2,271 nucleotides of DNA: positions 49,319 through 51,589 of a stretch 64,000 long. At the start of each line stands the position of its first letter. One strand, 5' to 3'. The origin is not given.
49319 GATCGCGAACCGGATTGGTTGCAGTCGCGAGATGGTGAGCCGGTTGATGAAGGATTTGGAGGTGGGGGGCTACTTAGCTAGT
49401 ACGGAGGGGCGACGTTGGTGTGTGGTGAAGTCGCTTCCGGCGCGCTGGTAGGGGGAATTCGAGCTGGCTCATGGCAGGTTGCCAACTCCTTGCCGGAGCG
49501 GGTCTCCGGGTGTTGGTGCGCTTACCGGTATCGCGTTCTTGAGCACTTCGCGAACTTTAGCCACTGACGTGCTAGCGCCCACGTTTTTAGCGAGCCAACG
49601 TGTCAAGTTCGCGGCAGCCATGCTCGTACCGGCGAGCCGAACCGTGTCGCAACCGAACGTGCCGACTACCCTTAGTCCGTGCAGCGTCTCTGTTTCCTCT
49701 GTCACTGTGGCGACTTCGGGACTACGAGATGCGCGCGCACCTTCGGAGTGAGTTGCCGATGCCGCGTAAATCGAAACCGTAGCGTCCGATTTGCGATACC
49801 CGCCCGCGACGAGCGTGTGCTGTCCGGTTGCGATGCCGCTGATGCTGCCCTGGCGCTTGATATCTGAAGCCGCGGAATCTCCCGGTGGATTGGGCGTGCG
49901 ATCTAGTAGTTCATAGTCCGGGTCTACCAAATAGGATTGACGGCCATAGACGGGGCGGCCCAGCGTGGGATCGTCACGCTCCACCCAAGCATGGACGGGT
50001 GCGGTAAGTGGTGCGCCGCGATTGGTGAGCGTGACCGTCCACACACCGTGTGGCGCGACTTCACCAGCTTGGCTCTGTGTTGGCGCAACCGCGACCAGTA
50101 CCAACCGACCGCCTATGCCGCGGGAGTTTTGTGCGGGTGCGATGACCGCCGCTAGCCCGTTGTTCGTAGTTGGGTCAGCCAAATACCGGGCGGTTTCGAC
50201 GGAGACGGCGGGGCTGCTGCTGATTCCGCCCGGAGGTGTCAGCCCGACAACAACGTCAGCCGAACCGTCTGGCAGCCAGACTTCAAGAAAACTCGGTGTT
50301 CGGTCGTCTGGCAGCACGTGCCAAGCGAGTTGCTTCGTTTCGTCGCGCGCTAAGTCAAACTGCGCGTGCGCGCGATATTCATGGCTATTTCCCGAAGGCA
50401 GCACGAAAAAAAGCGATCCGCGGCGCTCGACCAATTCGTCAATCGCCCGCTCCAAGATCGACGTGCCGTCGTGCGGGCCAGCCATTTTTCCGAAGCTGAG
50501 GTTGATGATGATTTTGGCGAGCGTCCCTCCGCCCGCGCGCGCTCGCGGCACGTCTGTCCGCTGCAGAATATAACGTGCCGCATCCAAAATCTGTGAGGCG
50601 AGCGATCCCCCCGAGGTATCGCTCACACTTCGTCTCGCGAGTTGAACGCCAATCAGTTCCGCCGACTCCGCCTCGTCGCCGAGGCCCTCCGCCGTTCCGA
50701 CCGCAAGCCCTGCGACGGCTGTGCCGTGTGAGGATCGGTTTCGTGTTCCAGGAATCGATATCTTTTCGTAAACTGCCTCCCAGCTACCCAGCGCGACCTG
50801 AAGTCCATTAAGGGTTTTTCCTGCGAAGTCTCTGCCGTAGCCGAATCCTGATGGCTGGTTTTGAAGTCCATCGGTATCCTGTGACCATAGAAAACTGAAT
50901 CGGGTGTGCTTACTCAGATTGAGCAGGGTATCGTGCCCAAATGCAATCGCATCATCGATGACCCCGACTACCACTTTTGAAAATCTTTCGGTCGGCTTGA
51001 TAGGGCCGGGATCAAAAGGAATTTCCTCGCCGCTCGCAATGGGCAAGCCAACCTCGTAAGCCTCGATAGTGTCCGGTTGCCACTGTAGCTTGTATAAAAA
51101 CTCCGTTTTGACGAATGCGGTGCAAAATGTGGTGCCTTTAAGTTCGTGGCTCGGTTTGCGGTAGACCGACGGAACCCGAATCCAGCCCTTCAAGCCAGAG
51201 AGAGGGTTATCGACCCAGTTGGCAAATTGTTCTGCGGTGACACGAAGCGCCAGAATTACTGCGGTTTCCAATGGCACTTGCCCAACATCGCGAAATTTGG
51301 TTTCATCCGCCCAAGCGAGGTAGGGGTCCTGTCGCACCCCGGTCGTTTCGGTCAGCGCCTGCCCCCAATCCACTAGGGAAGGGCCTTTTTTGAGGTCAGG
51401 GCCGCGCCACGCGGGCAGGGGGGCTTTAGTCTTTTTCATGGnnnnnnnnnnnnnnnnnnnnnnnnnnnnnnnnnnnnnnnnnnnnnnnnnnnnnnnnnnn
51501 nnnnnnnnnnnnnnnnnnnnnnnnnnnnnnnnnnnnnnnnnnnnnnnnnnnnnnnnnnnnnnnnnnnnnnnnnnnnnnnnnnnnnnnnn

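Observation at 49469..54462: Tightly coupled three-gene operon: TPR-tailed class III cyclase, then (AGW)8-tailed soluble PAP2-fold protein, then cytoplasmic subtilase, flanked by cNMP-receptor and LuxR regulators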

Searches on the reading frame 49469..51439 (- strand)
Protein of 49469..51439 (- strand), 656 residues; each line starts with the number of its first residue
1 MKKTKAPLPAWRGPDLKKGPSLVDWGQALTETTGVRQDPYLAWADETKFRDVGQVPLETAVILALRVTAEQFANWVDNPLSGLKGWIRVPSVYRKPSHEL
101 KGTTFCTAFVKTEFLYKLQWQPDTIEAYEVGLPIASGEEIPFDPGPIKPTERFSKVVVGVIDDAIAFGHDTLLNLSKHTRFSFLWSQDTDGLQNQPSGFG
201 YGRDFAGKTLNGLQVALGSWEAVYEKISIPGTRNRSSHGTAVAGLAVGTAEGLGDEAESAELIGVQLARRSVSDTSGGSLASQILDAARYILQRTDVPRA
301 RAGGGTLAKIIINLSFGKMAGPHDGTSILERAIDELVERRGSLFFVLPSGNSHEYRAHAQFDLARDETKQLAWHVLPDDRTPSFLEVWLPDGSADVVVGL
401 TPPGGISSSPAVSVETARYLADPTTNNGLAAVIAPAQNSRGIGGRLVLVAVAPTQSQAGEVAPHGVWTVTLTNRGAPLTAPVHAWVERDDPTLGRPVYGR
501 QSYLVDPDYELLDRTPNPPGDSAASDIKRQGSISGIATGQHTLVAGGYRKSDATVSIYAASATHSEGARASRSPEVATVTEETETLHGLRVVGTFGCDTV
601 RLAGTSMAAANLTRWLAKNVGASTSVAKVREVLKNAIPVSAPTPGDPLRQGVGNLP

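Call 3: search_protein_families(library=pfam, proteins=[window:49469-51439:-], max_evalue=0.01)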
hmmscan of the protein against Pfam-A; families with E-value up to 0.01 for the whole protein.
window:49469-51439:- (656 aa): 1 family
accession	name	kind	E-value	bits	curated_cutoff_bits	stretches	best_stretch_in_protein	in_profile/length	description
PF00082.27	Peptidase_S8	-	1.1e-10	41.8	21.8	1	155-353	3-155/288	Subtilase family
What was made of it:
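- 49469..51439 (-): Gene 3: Csp-like subtilase (656 aa). It has a prodomain (aa ~24-135), a catalytic domain, and a beta-rich jellyroll-like insert (aa ~356-505). Pfam PF00082 (call 3).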

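Call 4: search_protein_families(library=padloc, proteins=[window:49469-51439:-], max_evalue=0.01)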
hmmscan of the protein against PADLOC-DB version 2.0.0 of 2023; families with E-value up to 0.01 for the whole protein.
window:49469-51439:- (656 aa): 0 families

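Call 5: search_protein_families(library=ncbifam, proteins=[window:49469-51439:-], max_evalue=0.01)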
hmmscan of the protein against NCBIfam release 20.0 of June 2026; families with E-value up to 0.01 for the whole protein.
window:49469-51439:- (656 aa): 2 families
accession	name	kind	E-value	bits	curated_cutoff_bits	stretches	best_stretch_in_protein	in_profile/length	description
NF040809.1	germ_prot_CspBA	exception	3e-10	38.4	1250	1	156-405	88-304/1099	bifunctional germination protease/germinant receptor pseudoprotease CspBA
NF040808.2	CspC_non_triad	exception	0.0037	15.8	675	1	156-336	98-263/556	bile acid germinant receptor pseudoprotease CspC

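Call 26: find_homologous_proteins(query=window:49469-51439:-)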
Query window:49469-51439:- (656 aa): 235 proteins with E <= 0.001 among 8000 candidates; the best 120 are listed.
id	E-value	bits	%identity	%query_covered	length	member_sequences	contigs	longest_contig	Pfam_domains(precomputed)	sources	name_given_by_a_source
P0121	0.0e+0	1480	100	100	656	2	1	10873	PF00082.28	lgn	-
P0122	2.5e-95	338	36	93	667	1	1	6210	PF00082.28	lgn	-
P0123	8.6e-95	337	37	89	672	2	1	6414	PF00082.28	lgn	-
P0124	6.4e-94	334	36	94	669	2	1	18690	PF00082.28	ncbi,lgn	-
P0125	4.9e-90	321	36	92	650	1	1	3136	-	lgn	-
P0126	6.7e-90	320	37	93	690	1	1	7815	PF00082.28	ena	-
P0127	2.0e-89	319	36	91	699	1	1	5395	-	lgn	-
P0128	1.6e-88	316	37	91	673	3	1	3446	PF00082.28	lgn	-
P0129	4.9e-88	314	35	89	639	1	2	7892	PF00082.28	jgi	jgi:Subtilase family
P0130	1.3e-87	313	34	94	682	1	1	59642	PF00082.28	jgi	jgi:Subtilase family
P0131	7.0e-87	310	34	96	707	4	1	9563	-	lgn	-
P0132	9.0e-85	304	36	94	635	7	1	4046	PF00082.28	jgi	jgi:subtilisin family serine protease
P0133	6.2e-84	301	34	93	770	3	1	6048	PF00082.28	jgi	jgi:hypothetical protein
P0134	1.3e-82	296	35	94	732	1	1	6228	PF00082.28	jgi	jgi:hypothetical protein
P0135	5.7e-82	294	34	88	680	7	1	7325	PF00082.28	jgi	jgi:hypothetical protein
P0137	1.3e-80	290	36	89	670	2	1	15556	PF00082.28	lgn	-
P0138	1.2e-79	287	37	91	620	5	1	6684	PF00082.28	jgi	-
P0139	5.1e-79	285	34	89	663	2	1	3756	PF00082.28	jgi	jgi:transposase InsO family protein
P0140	2.2e-78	282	34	94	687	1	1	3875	PF00082.28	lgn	-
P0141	3.2e-78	282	34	96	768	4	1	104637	PF00082.28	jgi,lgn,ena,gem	-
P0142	4.4e-78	281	35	96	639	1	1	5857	PF00082.28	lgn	-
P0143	1.4e-77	280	35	94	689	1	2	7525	PF00082.28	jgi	jgi:hypothetical protein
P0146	4.3e-76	275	35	76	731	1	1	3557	PF00082.28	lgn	-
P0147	5.5e-76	274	34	94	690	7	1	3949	PF00082.28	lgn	-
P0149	3.0e-75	272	33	89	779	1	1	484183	PF00082.28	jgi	-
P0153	1.5e-73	266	33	95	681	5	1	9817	PF00082.28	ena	-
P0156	1.3e-72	263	34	89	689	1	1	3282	PF00082.28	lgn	-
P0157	9.4e-72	261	34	70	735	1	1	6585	PF00082.28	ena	-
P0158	3.9e-71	258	32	93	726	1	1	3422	PF00082.28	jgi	jgi:hypothetical protein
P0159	6.4e-71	258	33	95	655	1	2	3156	PF00082.28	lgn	-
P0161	6.0e-69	251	33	89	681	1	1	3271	PF00082.28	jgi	jgi:hypothetical protein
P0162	6.3e-69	251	33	94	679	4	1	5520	PF00082.28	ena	-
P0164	1.2e-68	250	34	81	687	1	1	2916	PF00082.28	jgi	jgi:hypothetical protein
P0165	2.1e-68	249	32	95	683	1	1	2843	PF00082.28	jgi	jgi:hypothetical protein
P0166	2.6e-68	249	34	94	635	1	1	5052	PF00082.28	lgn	-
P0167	5.8e-68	248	33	88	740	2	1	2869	PF00082.28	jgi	jgi:hypothetical protein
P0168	1.2e-67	247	34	91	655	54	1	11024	PF00082.28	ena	-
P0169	1.9e-67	246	33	89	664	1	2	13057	PF00082.28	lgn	-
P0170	4.7e-67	245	31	89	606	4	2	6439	PF00082.28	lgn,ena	-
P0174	2.0e-66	243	31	94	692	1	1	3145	PF00082.28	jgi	jgi:hypothetical protein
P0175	3.6e-66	242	36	79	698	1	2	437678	PF00082.28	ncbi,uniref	ncbi:S8 family serine peptidase [Microbaculum marinum]|uniref:S8 family serine peptidase n=1 Tax=Mic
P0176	5.0e-66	242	34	93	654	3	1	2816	PF00082.28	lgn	-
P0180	1.5e-65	240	34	80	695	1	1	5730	PF00082.28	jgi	jgi:hypothetical protein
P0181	1.6e-65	240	31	91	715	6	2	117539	PF00082.28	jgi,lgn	jgi:hypothetical protein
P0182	1.6e-65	240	33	76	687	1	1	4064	PF00082.28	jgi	jgi:hypothetical protein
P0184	4.4e-65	238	31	93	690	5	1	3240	PF00082.28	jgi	jgi:subtilisin family serine protease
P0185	7.1e-65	238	33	93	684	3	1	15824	PF00082.28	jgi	jgi:hypothetical protein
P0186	1.1e-64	237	33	90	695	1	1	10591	PF00082.28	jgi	jgi:hypothetical protein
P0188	7.2e-64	234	35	71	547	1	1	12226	PF00082.28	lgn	-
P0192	1.8e-63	233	34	79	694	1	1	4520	PF00082.28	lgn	-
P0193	2.3e-63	233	35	77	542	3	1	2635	PF00082.28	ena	-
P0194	3.7e-63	232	32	88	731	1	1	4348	PF00082.28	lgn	-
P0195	4.5e-63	232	32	82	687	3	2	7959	PF00082.28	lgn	-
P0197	8.4e-63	231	31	94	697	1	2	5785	PF00082.28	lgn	-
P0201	2.0e-62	230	35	71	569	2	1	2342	PF00082.28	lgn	-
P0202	2.0e-62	230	35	70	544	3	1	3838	PF00082.28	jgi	jgi:hypothetical protein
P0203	2.7e-62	229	32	82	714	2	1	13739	PF00082.28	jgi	jgi:hypothetical protein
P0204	6.2e-62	228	32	80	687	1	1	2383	PF00082.28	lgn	-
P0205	7.8e-62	228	34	75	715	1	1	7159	PF00082.28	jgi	-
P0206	9.1e-62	228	33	91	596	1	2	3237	PF00082.28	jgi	jgi:Subtilase family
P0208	8.6e-61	224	33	80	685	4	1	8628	PF00082.28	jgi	jgi:hypothetical protein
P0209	1.2e-60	224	32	89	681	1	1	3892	PF00082.28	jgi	-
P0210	1.7e-60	223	35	81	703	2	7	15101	PF00082.28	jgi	jgi:hypothetical protein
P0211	1.9e-60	223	35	70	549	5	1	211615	PF00082.28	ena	-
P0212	3.2e-60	222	30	89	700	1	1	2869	PF00082.28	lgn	-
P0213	4.5e-60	222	36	70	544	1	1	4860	PF00082.28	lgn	-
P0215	1.3e-59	220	35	70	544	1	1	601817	PF00082.28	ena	-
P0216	1.7e-59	220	32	89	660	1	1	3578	PF00082.28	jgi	-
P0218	2.3e-59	220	34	70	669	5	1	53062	PF00082.28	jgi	jgi:subtilisin family serine protease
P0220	5.3e-59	218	32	82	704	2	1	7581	PF00082.28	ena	-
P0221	6.3e-59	218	31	91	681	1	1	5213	PF00082.28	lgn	-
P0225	6.7e-58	215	33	87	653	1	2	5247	PF00082.28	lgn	-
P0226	9.9e-58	214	31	89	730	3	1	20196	PF00082.28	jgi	jgi:hypothetical protein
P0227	6.9e-57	211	31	90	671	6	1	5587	PF00082.28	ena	-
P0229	3.7e-56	209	32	83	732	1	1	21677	PF00082.28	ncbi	-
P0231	2.7e-55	206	34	71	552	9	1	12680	PF00082.28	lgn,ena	-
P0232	3.6e-55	206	31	81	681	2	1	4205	PF00082.28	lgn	-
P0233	8.3e-55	205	32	71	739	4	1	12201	PF00082.28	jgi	jgi:hypothetical protein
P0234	8.1e-54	201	31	88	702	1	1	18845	PF00082.28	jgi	-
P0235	8.3e-54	201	31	94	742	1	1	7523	PF00082.28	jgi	jgi:Subtilase family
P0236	8.4e-54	201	32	94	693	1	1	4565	PF00082.28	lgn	-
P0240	7.3e-52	195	31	76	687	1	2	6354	PF00082.28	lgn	-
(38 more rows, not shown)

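Call 35: predict_structure(alignment_id=A2)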
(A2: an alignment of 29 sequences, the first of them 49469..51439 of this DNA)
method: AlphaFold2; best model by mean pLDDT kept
length: 656 residues; sequences in the alignment: 29
mean_pLDDT: 80.5   pTM: 0.88
mean pLDDT of the five models: 80.5, 79.0, 78.0, 76.0, 75.7
residues with pLDDT >= 90: 253; 70-90: 256; 50-70: 97; < 50: 50
segments of 3 or more residues with pLDDT < 50: 1-23, 563-569, 638-652
pLDDT, mean of each block of 10 residues (from residue 1): 31 36 56 84 82 73 97 96 93 92 96 87 92 69 52 80 91 90 90 80 92 95 87 83 86 61 91 74 95 87 80 87 85 95 92 86 96 92 91 89 71 62 65 86 87 81 92 93 84 66 91 72 86 83 89 80 45 79 83 76 88 90 86 66 40 51
secondary structure, 60 per line:
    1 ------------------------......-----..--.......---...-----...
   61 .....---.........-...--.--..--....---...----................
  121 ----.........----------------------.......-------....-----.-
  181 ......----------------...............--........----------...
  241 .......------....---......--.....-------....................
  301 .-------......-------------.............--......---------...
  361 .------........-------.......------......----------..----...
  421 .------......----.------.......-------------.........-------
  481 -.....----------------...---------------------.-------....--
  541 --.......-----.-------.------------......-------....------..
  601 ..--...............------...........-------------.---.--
elements in order: H25-30 H40-46 E58-65 H69-77 H91-94 E105-111 H112-120 E125-133 E156-162 E181-186 E203-206 H207-217 H220-227 H238-247 H254-257 E261-266 H269-273 H281-301 E309-314 H328-340 E343-348 E358-361 E368-375 E383-389 E396-401 E418-421 E428-433 E445-451 E465-473 E482-486 E503-505 H535-538 E543-549 E576-581 E589-592 E599-602 H605-619 H626-636

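Call 38: fold_search(model_id=the predicted structure, library=pdb)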
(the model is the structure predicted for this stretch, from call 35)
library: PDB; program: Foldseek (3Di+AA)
matches with E <= 10: 1426; with E <= 0.001: 44
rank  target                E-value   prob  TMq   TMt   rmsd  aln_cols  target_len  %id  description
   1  9pr9_A                3.2e-24  1.00  0.60  0.71   8.6       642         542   13  Crystal structure of the Clostridiodes difficile CspA homodimer (released 2026-01-21)
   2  9pr9_C                1.1e-23  1.00  0.60  0.71   8.1       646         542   13  Crystal structure of the Clostridiodes difficile CspA homodimer (released 2026-01-21)
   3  6mw4                  1.5e-23  1.00  0.62  0.72   8.4       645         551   15  Structure of pseudoprotease CspC from Clostridioides difficile (released 2019-06-26)
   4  4i0w_B                9.0e-23  1.00  0.55  0.75   4.8       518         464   15  Structure of the Clostridium Perfringens CspB protease (released 2013-04-03)
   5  9pr9_D                1.5e-22  1.00  0.54  0.70   8.8       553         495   15  Crystal structure of the Clostridiodes difficile CspA homodimer (released 2026-01-21)
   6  9pr8_C                3.3e-22  1.00  0.60  0.70   8.7       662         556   15  Crystal Structure of the Clostridiodes difficile CspC-CspA heterodimer. (released 2026-01-21)
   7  9pr8_D                5.0e-22  1.00  0.59  0.70   8.1       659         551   16  Crystal Structure of the Clostridiodes difficile CspC-CspA heterodimer. (released 2026-01-21)
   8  9pr8_B                5.4e-22  1.00  0.59  0.72   8.0       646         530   14  Crystal Structure of the Clostridiodes difficile CspC-CspA heterodimer. (released 2026-01-21)
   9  4i0w_D                5.7e-22  1.00  0.55  0.74   4.2       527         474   15  Structure of the Clostridium Perfringens CspB protease (released 2013-04-03)
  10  9pr8_A                1.9e-21  1.00  0.60  0.74   8.5       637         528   13  Crystal Structure of the Clostridiodes difficile CspC-CspA heterodimer. (released 2026-01-21)
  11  9pr9_B                4.3e-21  1.00  0.55  0.71   8.5       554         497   14  Crystal structure of the Clostridiodes difficile CspA homodimer (released 2026-01-21)
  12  3afg_B                7.5e-10  1.00  0.25  0.32  17.0       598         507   11  Crystal structure of ProN-Tk-SP from Thermococcus kodakaraensis (released 2010-08-04)
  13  3afg_A                7.2e-09  1.00  0.24  0.31  17.0       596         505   10  Crystal structure of ProN-Tk-SP from Thermococcus kodakaraensis (released 2010-08-04)
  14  9ues_B                1.3e-06  1.00  0.18  0.28  13.5       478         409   12  Crystal structure of an inactive TKSP mutant in complex with the TKS propeptide (released 2026-02-18)
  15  1p8j_B                2.8e-05  0.96  0.17  0.22  16.1       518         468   12  CRYSTAL STRUCTURE OF THE PROPROTEIN CONVERTASE FURIN (released 2003-07-08)
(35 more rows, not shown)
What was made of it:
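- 49469..51439 (-): The best matches over about 640 columns are CspA, CspC and CspB (9pr9, 6mw4, 4i0w; E~1e-22 to 1e-24) (calls 35, 38).
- On Csp-type subtilases (S8): Full-length fold match to CspA, CspB and CspC (call 38).
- Closest known: Clostridial Csp subtilases. Same: This is the best structural match over the full length (TM 0.70-0.75 normalised to the target, E~1e-22 to 1e-24), covering the prodomain, the subtilase domain and a beta-rich insert (call 38).
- The S8 fold is Csp-like (call 38).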

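Call 76: find_encoding_contigs(protein=P0121, flank=3000, max_places=3)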
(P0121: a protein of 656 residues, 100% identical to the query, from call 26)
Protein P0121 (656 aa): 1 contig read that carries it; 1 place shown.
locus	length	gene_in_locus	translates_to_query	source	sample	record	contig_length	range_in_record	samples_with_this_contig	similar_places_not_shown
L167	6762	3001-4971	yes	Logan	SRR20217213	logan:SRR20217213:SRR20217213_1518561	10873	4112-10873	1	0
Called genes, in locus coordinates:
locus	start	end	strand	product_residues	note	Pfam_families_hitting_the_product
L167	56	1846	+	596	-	PF00211:Guanylate_cyc, PF14559:TPR_19 (faint), PF23914:TPR_CcmH_CycH (weak)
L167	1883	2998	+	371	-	-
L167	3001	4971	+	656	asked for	PF00082:Peptidase_S8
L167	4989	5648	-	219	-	PF00027:cNMP_binding, PF13545:HTH_Crp_2, PF00325:Crp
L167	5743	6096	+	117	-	PF05973:Gp49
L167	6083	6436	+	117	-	-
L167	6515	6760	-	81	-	?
